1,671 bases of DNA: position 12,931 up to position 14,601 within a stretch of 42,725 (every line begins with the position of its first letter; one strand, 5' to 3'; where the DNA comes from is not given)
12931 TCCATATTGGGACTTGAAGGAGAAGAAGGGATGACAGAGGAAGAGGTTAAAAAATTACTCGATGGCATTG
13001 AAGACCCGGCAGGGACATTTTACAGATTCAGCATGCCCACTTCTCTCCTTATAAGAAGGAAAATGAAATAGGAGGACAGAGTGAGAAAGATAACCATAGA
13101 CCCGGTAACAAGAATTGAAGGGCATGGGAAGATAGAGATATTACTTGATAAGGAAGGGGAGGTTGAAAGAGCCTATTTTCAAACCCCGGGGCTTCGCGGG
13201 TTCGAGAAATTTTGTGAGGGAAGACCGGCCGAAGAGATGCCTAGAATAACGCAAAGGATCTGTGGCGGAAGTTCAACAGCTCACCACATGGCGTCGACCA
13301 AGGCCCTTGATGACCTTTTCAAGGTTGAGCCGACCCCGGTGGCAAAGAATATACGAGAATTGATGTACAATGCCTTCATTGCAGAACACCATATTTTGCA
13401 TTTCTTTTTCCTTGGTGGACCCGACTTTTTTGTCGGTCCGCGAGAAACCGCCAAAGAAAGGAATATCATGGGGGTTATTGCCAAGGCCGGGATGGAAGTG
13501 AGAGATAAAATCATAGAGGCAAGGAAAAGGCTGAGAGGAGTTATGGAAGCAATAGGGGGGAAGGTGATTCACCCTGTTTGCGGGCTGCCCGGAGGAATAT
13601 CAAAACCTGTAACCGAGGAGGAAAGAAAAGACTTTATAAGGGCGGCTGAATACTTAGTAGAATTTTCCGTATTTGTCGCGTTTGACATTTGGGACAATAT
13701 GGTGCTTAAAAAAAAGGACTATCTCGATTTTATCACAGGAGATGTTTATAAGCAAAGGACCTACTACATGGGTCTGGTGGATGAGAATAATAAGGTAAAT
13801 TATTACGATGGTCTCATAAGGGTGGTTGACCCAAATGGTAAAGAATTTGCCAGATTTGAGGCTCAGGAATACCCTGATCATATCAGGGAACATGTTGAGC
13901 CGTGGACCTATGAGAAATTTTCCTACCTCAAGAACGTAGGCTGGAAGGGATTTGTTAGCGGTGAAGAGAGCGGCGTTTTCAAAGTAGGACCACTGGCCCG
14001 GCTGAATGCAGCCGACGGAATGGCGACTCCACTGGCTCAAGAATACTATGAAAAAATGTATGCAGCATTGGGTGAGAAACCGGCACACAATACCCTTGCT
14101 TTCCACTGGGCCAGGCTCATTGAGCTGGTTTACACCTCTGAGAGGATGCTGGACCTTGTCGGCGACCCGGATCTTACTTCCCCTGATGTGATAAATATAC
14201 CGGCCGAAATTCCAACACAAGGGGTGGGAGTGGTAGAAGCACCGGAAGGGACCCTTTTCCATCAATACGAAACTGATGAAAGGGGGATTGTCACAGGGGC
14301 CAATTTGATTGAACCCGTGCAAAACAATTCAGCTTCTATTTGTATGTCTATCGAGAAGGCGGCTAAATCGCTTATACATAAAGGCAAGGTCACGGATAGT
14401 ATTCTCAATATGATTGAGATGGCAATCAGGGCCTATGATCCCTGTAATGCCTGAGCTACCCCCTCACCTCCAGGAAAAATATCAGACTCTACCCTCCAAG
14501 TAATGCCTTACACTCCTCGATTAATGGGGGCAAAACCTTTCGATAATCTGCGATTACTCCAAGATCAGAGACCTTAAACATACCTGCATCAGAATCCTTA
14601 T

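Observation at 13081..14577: Mvh-type [NiFe] hydrogenase large subunit lacking both bridging cysteines and the canopy arginine, or using an unprecedented Sec position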

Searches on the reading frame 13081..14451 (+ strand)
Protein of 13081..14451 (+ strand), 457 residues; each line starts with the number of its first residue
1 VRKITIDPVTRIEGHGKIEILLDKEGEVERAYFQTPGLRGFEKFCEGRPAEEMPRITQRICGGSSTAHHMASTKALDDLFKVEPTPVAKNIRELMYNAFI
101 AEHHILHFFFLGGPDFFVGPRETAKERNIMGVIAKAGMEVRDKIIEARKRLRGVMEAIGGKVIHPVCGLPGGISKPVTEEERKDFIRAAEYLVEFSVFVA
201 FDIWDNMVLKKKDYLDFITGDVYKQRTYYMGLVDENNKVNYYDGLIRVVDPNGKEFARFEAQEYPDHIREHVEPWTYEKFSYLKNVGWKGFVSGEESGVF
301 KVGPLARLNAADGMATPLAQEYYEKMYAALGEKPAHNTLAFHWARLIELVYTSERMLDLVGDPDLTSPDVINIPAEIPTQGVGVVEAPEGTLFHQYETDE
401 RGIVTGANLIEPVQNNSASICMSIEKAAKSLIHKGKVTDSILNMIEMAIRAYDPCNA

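Call 4: search_protein_families(library=pfam, proteins=[window:13081-14451:+], max_evalue=0.01)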
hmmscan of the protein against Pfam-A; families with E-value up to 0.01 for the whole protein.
window:13081-14451:+ (457 aa): 1 family
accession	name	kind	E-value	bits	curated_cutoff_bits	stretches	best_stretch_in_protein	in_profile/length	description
PF00374.24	NiFeSe_Hases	-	7.6e-25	88.3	25.8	2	39-116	1-78/508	Nickel-dependent hydrogenase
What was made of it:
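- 13081..14454 (+): mvhA' : truncated, active-site-less [NiFe]-hydrogenase large-subunit homologue (457 aa; GTG start; TGA stop). PF00374 hit, E 7.6e-25 (call 4).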

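Call 6: find_homologous_proteins(query=window:13081-14451:+, max_evalue=1e-10)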
Query window:13081-14451:+ (457 aa): 8000 proteins with E <= 1e-10 among 8000 candidates; the best 120 are listed.
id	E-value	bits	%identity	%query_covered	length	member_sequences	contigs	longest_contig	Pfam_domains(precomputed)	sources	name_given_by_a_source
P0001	1.6e-287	972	92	100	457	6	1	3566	PF00374.25,PF27537.1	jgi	jgi:F420-non-reducing hydrogenase large subunit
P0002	9.9e-284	959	91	100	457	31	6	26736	PF00374.25,PF27537.1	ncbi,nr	ncbi:MAG: Ni/Fe hydrogenase subunit alpha [Deltaproteobacteria bacterium]|nr:Ni/Fe hydrogenase subun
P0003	9.9e-272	920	86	100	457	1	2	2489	PF00374.25,PF27537.1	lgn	-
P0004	3.7e-271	918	86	100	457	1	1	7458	PF00374.25,PF27537.1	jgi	-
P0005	9.3e-271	916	86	100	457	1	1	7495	PF00374.25,PF27537.1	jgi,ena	-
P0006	1.3e-269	913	86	100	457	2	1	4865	PF00374.25,PF27537.1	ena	-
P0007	2.3e-268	909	85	100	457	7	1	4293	PF00374.25,PF27537.1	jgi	-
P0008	2.8e-268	908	86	100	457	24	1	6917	PF00374.25,PF27537.1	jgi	jgi:F420-non-reducing hydrogenase large subunit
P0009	3.6e-268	908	86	99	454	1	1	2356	PF00374.25,PF27537.1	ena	-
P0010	1.3e-267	906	85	100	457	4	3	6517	PF00374.25,PF27537.1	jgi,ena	-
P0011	2.4e-265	899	85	100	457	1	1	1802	PF00374.25,PF27537.1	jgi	jgi:F420-non-reducing hydrogenase large subunit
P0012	3.0e-264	895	84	100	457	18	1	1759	PF00374.25,PF27537.1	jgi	-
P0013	3.5e-262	888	82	100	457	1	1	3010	PF00374.25,PF27537.1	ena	-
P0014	9.3e-262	887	82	100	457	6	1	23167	PF00374.25,PF27537.1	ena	-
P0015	1.3e-261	886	82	100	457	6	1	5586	PF00374.25,PF27537.1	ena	-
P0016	8.7e-259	877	82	100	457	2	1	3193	PF00374.25,PF27537.1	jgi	-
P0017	6.5e-250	848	79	100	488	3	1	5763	PF00374.25,PF27537.1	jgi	-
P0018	4.1e-248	842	78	100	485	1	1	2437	PF00374.25,PF27537.1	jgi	-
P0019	2.6e-241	819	76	100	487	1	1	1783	PF00374.25,PF27537.1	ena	-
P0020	1.2e-240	817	75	100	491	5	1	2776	PF00374.25,PF27537.1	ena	-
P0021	1.9e-240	816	76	100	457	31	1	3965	PF00374.25,PF27537.1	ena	-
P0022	3.0e-240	816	76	100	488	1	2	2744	PF00374.25,PF27537.1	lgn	-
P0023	1.1e-239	814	75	100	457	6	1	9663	PF00374.25,PF27537.1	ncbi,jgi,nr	ncbi:MAG: Ni/Fe hydrogenase subunit alpha [Deltaproteobacteria bacterium]|nr:Ni/Fe hydrogenase subun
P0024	5.0e-239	812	76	100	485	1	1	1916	PF00374.25,PF27537.1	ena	-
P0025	1.6e-238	810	76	100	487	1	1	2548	PF00374.25,PF27537.1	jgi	-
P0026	2.5e-238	810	77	100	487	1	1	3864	PF00374.25,PF27537.1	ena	-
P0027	4.4e-238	809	76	100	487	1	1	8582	PF00374.25,PF27537.1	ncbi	-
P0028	1.3e-237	807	76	100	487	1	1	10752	PF00374.25,PF27537.1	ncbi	-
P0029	3.0e-237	806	76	100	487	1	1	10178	PF00374.25,PF27537.1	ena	-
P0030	3.2e-237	806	76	100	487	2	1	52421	PF00374.25,PF27537.1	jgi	-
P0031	4.9e-237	805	74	100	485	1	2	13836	PF00374.25,PF27537.1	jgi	-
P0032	4.9e-237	805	75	100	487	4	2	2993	PF00374.25,PF27537.1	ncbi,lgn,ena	-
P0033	1.0e-236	804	75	100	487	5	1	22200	PF00374.25,PF27537.1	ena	-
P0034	1.2e-236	804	76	100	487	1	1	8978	PF00374.25,PF27537.1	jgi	-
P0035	2.0e-236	803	74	100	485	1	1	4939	PF00374.25,PF27537.1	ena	-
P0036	5.5e-236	802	75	100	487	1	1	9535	PF00374.25,PF27537.1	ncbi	-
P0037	1.2e-235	801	75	100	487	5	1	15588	PF00374.25,PF27537.1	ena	-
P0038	8.7e-234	795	74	100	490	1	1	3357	PF00374.25,PF27537.1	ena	-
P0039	2.7e-233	793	75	100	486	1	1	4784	PF00374.25,PF27537.1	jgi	-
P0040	1.2e-232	791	74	100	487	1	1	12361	PF00374.25,PF27537.1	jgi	-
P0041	1.6e-231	787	74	100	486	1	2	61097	PF00374.25,PF27537.1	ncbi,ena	-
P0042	1.7e-231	787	73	100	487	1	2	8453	PF00374.25,PF27537.1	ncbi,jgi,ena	-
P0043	3.3e-231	786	73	100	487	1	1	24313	PF00374.25,PF27537.1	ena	-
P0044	5.7e-231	785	74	100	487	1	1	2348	PF00374.25,PF27537.1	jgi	-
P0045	7.1e-231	785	73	100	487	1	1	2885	PF00374.25,PF27537.1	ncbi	-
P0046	1.3e-230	784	73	100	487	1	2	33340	PF00374.25,PF27537.1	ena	-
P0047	2.0e-230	783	74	100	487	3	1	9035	PF00374.25,PF27537.1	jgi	jgi:F420-non-reducing hydrogenase large subunit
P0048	5.4e-230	782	73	100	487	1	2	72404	PF00374.25,PF27537.1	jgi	-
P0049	6.3e-230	782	74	100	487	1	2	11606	PF00374.25,PF27537.1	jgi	-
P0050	1.8e-229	780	72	100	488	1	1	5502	PF00374.25,PF27537.1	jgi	jgi:F420-non-reducing hydrogenase large subunit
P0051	2.0e-229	780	73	100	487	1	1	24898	PF00374.25,PF27537.1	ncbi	-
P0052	2.7e-229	780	74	100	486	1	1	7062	PF00374.25,PF27537.1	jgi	-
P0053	2.9e-229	780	73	100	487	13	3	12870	PF00374.25,PF27537.1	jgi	-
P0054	5.9e-229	779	74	100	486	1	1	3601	PF00374.25,PF27537.1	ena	-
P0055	6.8e-229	778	72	100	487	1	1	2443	PF00374.25,PF27537.1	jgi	jgi:F420-non-reducing hydrogenase large subunit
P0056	1.4e-228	777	74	100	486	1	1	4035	PF00374.25,PF27537.1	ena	-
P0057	3.1e-228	776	74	100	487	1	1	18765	PF00374.25,PF27537.1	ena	-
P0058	4.0e-228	776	74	100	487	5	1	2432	PF00374.25,PF27537.1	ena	-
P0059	4.1e-228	776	73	100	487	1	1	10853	PF00374.25,PF27537.1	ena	-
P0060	4.2e-228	776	73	100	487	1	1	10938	PF00374.25,PF27537.1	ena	-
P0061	6.1e-228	775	73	100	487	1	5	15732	PF00374.25,PF27537.1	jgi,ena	-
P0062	1.8e-227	774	74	100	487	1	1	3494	PF00374.25,PF27537.1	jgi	-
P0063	1.9e-227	774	73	100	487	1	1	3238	PF00374.25,PF27537.1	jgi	-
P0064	2.0e-227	774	73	100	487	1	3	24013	PF00374.25,PF27537.1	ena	-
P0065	2.2e-227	773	74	100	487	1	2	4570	PF00374.25,PF27537.1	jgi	-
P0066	2.5e-227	773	73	100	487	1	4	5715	PF00374.25,PF27537.1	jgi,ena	-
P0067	2.7e-227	773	72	100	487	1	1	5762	PF00374.25,PF27537.1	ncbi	-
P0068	2.8e-227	773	72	100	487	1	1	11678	PF00374.25,PF27537.1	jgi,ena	-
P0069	3.0e-227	773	72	100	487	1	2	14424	PF00374.25,PF27537.1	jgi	-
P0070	3.1e-227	773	71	100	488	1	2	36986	PF00374.25,PF27537.1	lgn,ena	-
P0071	3.3e-227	773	72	100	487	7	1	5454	PF00374.25,PF27537.1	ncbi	ncbi:NAD-reducing hydrogenase HoxS subunit beta [subsurface metagenome]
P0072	3.7e-227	773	73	100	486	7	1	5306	PF00374.25,PF27537.1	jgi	-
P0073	4.8e-227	772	73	100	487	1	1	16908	PF00374.25,PF27537.1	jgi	-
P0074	4.8e-227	772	73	100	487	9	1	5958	PF00374.25,PF27537.1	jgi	jgi:F420-non-reducing hydrogenase large subunit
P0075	5.0e-227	772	72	100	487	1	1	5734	PF00374.25,PF27537.1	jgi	-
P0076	5.4e-227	772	73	100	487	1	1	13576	PF00374.25,PF27537.1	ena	-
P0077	6.4e-227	772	72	100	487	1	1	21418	PF00374.25,PF27537.1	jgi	-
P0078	6.4e-227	772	72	100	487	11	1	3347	PF00374.25,PF27537.1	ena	-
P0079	6.8e-227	772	71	100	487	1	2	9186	PF00374.25,PF27537.1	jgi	jgi:F420-non-reducing hydrogenase large subunit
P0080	8.9e-227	771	72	100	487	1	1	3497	PF00374.25,PF27537.1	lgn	-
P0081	9.4e-227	771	73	100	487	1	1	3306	PF00374.25,PF27537.1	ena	-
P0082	1.1e-226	771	73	100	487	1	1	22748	PF00374.25,PF27537.1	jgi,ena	jgi:F420-non-reducing hydrogenase large subunit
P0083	1.2e-226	771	72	100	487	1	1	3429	PF00374.25,PF27537.1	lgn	-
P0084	1.2e-226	771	72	100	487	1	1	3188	PF00374.25,PF27537.1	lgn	-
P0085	1.3e-226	771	71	100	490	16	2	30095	PF00374.25,PF27537.1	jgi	jgi:F420-non-reducing hydrogenase large subunit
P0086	1.3e-226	771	73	100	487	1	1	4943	PF00374.25,PF27537.1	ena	-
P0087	1.4e-226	771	72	100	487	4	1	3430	PF00374.25,PF27537.1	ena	-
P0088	1.7e-226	771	71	100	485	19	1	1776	PF00374.25,PF27537.1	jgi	-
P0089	2.1e-226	770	72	100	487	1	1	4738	PF00374.25,PF27537.1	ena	-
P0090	2.2e-226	770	72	100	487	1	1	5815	PF00374.25,PF27537.1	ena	-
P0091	2.8e-226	770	71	100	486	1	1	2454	PF00374.25,PF27537.1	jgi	jgi:F420-non-reducing hydrogenase large subunit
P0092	2.8e-226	770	72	100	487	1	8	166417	PF00374.25,PF27537.1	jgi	-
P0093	3.1e-226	770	72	100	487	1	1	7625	PF00374.25,PF27537.1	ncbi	-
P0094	3.1e-226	770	72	100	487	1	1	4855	PF00374.25,PF27537.1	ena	-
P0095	3.2e-226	770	73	100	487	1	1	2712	PF00374.25,PF27537.1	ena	-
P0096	3.4e-226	770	72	100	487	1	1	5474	PF00374.25,PF27537.1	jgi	jgi:F420-non-reducing hydrogenase large subunit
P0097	4.1e-226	769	73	100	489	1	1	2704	PF00374.25,PF27537.1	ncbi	-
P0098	4.1e-226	769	73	100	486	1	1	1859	PF00374.25,PF27537.1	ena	-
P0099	4.4e-226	769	73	100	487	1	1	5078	PF00374.25,PF27537.1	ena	-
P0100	4.6e-226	769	72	100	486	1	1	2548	PF00374.25,PF27537.1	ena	-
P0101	5.0e-226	769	73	100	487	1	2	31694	PF00374.25,PF27537.1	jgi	-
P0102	5.4e-226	769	73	100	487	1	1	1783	PF00374.25,PF27537.1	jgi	-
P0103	5.6e-226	769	73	100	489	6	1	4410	PF00374.25,PF27537.1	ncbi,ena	-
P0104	5.6e-226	769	73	100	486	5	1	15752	PF00374.25,PF27537.1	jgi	-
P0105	5.9e-226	769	72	100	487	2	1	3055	PF00374.25,PF27537.1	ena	-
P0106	6.0e-226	769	72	100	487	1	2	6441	PF00374.25,PF27537.1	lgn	-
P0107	6.3e-226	769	72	100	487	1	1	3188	PF00374.25,PF27537.1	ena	-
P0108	6.9e-226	768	73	100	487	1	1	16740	PF00374.25,PF27537.1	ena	-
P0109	6.9e-226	768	72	100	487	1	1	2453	PF00374.25,PF27537.1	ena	-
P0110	7.4e-226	768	72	100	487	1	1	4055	PF00374.25,PF27537.1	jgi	-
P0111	8.0e-226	768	72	100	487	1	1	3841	PF00374.25,PF27537.1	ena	-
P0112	8.3e-226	768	72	100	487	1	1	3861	PF00374.25,PF27537.1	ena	-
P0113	1.1e-225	768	72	100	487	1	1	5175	PF00374.25,PF27537.1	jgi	-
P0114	1.1e-225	768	71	100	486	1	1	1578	PF00374.25,PF27537.1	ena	-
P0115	1.4e-225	767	72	100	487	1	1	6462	PF00374.25,PF27537.1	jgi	-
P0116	1.4e-225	767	72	100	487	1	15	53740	PF00374.25,PF27537.1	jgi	-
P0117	1.6e-225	767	71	100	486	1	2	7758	PF00374.25,PF27537.1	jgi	-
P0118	1.6e-225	767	72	100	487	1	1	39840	PF00374.25,PF27537.1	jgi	-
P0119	1.6e-225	767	72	100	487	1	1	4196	PF00374.25,PF27537.1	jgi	jgi:F420-non-reducing hydrogenase large subunit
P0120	2.1e-225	767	72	100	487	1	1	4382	PF00374.25,PF27537.1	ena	-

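Call 8: find_related_loci(query=window:13081-14451:+, collection=genome_contigs, flank=10000)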
Query window:13081-14451:+ (457 aa) in genome_contigs; peptide patterns used: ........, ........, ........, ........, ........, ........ (x = any residue, [..] = any of these).
600 stretches matched a pattern (row limit reached: there are more); 570 encode a relative of the query (tblastn E <= 1e-3); the best 80 are kept; 80 distinct loci.
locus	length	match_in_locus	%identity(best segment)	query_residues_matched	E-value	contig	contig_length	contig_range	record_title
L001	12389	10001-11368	90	1-456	0e+0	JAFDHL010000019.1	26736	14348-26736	MAG: Deltaproteobacteria bacterium isolate Meg22_1214_Bin_234 Meg22_1214_Bin_234_scaffold_8081, whole genome shotgun seq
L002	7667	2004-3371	73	1-457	0e+0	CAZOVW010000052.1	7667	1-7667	MAG TPA_asm: uncultured Dehalococcoidales bacterium isolate binchicken_co318_153 genome assembly, contig: NODE_7952_leng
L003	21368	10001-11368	71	1-457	0e+0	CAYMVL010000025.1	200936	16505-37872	MAG TPA_asm: uncultured Dehalococcoidales bacterium isolate SRP067234_co1_282 genome assembly, contig: k99_959668, whole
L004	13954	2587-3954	71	1-457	0e+0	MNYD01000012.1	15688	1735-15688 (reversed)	MAG: Dehalococcoidia bacterium CG2_30_46_19 cg2_3.0_scaffold_3294_c, whole genome shotgun sequence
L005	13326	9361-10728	68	1-457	0e+0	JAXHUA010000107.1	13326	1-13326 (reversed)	MAG: Chloroflexota bacterium isolate MAG39_tar_biofilm MAG39_107, whole genome shotgun sequence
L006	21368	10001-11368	65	1-457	0e+0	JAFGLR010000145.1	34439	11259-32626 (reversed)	MAG: Dehalococcoidales bacterium isolate Zod_Metabat.409 k87_9017150, whole genome shotgun sequence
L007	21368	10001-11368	64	1-457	0e+0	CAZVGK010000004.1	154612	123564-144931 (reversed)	MAG TPA_asm: uncultured Gemmatimonadota bacterium isolate binchicken_co211_282 genome assembly, contig: NODE_22_length_1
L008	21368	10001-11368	64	1-457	0e+0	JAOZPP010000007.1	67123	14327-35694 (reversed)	MAG: bacterium isolate GMC4.metabat2.244 GMC4_142_length_67123_cov_25.425225, whole genome shotgun sequence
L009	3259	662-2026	63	2-457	0e+0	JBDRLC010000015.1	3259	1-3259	MAG: Candidatus Omnitrophota bacterium isolate MEGAHIT-group-1.759 k141_1829945, whole genome shotgun sequence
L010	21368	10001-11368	63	1-457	0e+0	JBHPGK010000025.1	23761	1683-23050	Candidate division KSB1 bacterium isolate SAG AM-311-M08 NODE_25_length_23761_cov_30.075550, whole genome shotgun sequen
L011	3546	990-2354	60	2-457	0e+0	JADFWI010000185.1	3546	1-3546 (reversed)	MAG: Proteobacteria bacterium isolate C4.bin.21 k83_437791, whole genome shotgun sequence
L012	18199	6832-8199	72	1-457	0e+0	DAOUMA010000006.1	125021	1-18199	MAG TPA_asm: Dehalococcoidia bacterium isolate W31_72 k127_430945, whole genome shotgun sequence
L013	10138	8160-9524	60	2-457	0e+0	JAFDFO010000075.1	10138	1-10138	MAG: Deltaproteobacteria bacterium isolate Meg22_02_Bin_40 Meg22_02_Bin_40_scaffold_10318, whole genome shotgun sequence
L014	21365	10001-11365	61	2-457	0e+0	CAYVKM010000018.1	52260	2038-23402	MAG TPA_asm: uncultured Calditrichaceae bacterium isolate SRP214966_co2_132 genome assembly, contig: NODE_617_length_522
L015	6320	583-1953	60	1-457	0e+0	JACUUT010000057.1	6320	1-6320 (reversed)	MAG: Dehalococcoidia bacterium isolate Kmv38 NODE_5778_length_6320_cov_6.022346, whole genome shotgun sequence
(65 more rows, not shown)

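Call 10: find_encoding_contigs(protein=P0014, flank=10000, max_places=3)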
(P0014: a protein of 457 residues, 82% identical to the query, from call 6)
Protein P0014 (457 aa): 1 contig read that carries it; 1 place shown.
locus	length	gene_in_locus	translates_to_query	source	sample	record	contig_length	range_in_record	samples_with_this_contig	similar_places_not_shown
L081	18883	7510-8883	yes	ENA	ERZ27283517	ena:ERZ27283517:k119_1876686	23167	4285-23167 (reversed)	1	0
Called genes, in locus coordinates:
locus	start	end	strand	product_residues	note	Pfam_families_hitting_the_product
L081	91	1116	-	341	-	PF03480:DctP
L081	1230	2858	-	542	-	PF01642:MM_CoA_mutase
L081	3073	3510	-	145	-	PF02310:B12-binding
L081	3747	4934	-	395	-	PF02515:CoA_transf_3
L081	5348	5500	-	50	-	PF02662:FlpD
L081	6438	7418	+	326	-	PF01058:Oxidored_q6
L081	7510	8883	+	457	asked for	PF27537:HoxH, PF00374:NiFeSe_Hases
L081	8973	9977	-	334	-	PF01012:ETF, PF00766:ETF_alpha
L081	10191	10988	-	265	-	PF01012:ETF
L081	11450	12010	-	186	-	PF00571:CBS (weak)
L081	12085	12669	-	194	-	PF00300:His_Phos_1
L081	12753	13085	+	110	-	-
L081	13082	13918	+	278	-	PF13717:Zn_ribbon_4, PF04893:Yip1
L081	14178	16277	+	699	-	PF00580:UvrD-helicase, PF01443:Viral_helicase1 (faint), PF13245:AAA_19, PF13361:UvrD_C, PF13538:UvrD_C_2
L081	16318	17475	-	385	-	PF01053:Cys_Met_Meta_PP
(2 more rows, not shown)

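Call 11: find_encoding_contigs(protein=P0023, flank=10000, max_places=3)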
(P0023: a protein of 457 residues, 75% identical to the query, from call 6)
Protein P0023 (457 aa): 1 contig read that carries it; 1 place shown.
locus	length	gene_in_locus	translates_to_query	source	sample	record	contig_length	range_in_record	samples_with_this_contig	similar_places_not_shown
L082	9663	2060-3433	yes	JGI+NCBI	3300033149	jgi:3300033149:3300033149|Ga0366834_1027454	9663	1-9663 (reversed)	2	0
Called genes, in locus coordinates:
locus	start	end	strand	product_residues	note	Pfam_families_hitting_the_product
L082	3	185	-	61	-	?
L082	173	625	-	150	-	PF02662:FlpD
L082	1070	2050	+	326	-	PF01058:Oxidored_q6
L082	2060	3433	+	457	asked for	PF27537:HoxH, PF00374:NiFeSe_Hases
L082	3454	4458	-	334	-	PF01012:ETF, PF00766:ETF_alpha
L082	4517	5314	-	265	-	PF01012:ETF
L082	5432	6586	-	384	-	PF02771:Acyl-CoA_dh_N, PF02770:Acyl-CoA_dh_M, PF00441:Acyl-CoA_dh_1, PF08028:Acyl-CoA_dh_2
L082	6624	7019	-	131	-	PF00903:Glyoxalase, PF13468:Glyoxalase_3 (weak), PF13669:Glyoxalase_4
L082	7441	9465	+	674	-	PF00725:3HCDH (faint), PF02737:3HCDH_N, PF00378:ECH_1, PF16113:ECH_2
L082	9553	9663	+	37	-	?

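Call 14: find_encoding_contigs(protein=P0008, flank=10000, max_places=3)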
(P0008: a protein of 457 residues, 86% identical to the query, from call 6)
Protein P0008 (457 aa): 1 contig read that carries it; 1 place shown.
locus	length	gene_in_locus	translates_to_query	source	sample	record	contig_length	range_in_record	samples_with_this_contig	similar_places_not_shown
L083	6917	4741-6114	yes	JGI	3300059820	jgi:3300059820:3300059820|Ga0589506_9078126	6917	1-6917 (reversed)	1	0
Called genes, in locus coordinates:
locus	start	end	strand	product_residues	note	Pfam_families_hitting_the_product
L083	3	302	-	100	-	?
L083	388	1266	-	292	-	PF00941:FAD_binding_5, PF03450:CO_deh_flav_C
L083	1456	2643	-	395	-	PF02515:CoA_transf_3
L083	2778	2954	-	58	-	PF02662:FlpD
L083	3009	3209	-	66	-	PF02662:FlpD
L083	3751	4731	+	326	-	PF01058:Oxidored_q6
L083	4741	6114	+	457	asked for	PF27537:HoxH, PF00374:NiFeSe_Hases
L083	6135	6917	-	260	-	?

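Call 15: find_encoding_contigs(protein=P0021, flank=10000, max_places=3)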
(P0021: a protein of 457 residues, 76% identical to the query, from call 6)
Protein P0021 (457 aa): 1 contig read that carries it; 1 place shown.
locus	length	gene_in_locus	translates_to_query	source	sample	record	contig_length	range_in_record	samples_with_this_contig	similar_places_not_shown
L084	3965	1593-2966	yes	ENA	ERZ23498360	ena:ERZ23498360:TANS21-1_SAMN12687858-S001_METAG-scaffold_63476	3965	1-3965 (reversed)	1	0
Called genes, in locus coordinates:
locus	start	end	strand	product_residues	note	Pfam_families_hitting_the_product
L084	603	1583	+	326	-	PF01058:Oxidored_q6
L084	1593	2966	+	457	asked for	PF27537:HoxH, PF00374:NiFeSe_Hases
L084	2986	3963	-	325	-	?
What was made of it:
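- Only 19-34 nt separate the TGA from the convergent etfA (calls 11, 14, 15).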

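Call 16: find_related_loci(query=window:13081-14451:+, collection=metagenome_contigs, flank=8000)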
Query window:13081-14451:+ (457 aa) in metagenome_contigs; peptide patterns used: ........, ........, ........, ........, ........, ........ (x = any residue, [..] = any of these).
600 stretches matched a pattern (row limit reached: there are more); 581 encode a relative of the query (tblastn E <= 1e-3); the best 80 are kept; 80 distinct loci.
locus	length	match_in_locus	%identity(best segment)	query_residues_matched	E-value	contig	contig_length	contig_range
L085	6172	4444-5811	76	1-457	0e+0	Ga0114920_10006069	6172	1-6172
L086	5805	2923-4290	72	1-457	0e+0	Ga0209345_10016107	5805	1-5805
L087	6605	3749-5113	71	2-457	0e+0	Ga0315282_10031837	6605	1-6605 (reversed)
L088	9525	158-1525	71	1-457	0e+0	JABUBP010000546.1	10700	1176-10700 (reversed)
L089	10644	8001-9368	70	1-457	0e+0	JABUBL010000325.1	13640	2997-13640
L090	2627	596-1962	71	1-457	0e+0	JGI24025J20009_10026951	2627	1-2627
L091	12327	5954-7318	66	2-457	0e+0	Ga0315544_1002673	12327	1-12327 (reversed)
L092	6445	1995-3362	66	2-457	0e+0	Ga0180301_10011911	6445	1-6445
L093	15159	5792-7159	66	1-457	0e+0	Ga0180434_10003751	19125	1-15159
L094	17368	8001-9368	65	1-457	0e+0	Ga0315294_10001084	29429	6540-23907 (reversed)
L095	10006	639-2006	64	1-457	0e+0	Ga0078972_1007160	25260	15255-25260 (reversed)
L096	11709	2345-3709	64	2-457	0e+0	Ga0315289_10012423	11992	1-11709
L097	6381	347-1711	64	2-457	0e+0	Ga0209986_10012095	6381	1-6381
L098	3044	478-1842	61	2-457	0e+0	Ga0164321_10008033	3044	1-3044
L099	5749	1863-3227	61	2-457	0e+0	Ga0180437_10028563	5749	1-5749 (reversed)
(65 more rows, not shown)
